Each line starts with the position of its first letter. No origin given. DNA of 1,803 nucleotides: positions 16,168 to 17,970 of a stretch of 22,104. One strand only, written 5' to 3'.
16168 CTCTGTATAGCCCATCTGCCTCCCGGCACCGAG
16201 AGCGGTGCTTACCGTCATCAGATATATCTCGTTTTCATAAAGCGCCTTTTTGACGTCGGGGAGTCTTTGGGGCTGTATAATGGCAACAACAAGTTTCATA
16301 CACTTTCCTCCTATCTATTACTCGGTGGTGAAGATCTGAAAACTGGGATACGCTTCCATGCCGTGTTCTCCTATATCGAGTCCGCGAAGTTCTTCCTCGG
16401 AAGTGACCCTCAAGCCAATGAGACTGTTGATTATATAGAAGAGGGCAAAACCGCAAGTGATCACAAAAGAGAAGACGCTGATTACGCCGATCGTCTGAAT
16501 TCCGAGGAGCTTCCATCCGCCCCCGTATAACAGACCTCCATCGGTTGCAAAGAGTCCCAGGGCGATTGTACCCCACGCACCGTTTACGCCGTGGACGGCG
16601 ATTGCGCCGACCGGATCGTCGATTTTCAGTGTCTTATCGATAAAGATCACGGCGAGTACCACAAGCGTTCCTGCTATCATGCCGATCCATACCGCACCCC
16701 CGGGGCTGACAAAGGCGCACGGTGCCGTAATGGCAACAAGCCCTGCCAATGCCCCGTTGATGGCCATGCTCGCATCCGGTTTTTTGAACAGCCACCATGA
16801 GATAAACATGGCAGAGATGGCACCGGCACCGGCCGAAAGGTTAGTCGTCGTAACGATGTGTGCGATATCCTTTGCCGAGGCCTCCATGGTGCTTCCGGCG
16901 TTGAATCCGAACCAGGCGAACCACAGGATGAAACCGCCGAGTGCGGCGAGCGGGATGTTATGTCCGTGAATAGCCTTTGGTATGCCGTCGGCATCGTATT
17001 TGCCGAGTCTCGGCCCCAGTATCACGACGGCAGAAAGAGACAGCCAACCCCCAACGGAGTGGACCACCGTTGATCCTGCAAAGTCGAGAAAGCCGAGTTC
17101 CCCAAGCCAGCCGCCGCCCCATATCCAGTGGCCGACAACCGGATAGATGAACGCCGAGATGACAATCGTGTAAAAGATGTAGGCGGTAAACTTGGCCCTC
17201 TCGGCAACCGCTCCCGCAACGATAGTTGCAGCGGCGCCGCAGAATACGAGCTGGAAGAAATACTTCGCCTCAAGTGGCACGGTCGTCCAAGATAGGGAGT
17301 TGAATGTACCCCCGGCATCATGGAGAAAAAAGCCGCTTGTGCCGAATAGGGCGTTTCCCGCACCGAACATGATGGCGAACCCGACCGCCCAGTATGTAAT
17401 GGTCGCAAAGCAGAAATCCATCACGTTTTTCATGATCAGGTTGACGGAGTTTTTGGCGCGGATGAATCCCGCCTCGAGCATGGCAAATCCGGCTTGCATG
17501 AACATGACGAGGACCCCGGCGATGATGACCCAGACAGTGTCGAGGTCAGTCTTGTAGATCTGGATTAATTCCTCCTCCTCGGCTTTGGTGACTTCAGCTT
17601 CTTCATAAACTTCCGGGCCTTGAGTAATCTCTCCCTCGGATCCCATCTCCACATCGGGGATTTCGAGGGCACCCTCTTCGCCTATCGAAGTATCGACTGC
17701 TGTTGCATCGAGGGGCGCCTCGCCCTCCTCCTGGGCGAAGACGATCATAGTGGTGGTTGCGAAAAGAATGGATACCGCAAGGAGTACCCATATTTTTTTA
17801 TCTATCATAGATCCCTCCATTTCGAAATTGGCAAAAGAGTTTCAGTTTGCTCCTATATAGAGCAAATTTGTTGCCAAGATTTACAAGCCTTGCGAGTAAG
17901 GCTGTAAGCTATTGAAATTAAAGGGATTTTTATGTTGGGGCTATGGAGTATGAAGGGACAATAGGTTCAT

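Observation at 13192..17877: Nitrogen-assimilation operon with a flotillin gene embedded between P-II and glnA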

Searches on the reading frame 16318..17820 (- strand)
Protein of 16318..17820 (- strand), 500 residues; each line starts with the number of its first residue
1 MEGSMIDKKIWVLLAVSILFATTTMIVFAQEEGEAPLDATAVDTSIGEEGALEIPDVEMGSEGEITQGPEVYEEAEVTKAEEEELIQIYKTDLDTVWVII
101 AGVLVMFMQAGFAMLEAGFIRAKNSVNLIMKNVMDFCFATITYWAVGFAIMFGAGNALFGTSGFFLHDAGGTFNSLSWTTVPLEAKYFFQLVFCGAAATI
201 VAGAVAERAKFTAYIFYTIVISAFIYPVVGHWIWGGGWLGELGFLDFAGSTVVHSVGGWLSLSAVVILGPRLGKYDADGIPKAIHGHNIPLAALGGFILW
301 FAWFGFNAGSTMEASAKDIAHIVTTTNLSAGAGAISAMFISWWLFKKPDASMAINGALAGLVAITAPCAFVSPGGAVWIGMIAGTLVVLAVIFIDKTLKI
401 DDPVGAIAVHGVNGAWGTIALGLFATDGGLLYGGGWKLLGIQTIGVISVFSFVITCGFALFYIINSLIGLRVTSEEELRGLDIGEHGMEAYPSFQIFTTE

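Call 3: search_protein_families(library=pfam, proteins=[window:16318-17820:-])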
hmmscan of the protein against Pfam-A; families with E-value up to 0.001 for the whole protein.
window:16318-17820:- (500 aa): 1 family
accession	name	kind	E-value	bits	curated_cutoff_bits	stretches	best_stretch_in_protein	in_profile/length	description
PF00909.26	Ammonium_transp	-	1.7e-122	409.4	23.2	1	96-491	1-399/399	Ammonium Transporter Family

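Call 4: search_protein_families(library=ncbifam, proteins=[window:16318-17820:-])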
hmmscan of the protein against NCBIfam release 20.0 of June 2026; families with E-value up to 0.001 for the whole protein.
window:16318-17820:- (500 aa): 3 families
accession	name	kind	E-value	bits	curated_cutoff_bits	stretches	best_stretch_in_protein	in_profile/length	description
TIGR00836.1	amt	subfamily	1.3e-130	436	343.3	1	94-491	1-406/406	ammonium transporter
TIGR03644.1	marine_trans_1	hypoth_equivalog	2.4e-123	411.9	514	1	93-494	3-404/404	probable ammonium transporter, marine subtype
NF007947.0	PRK10666.1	equivalog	6.6e-62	209.8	657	1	93-491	30-426/428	ammonium transporter AmtB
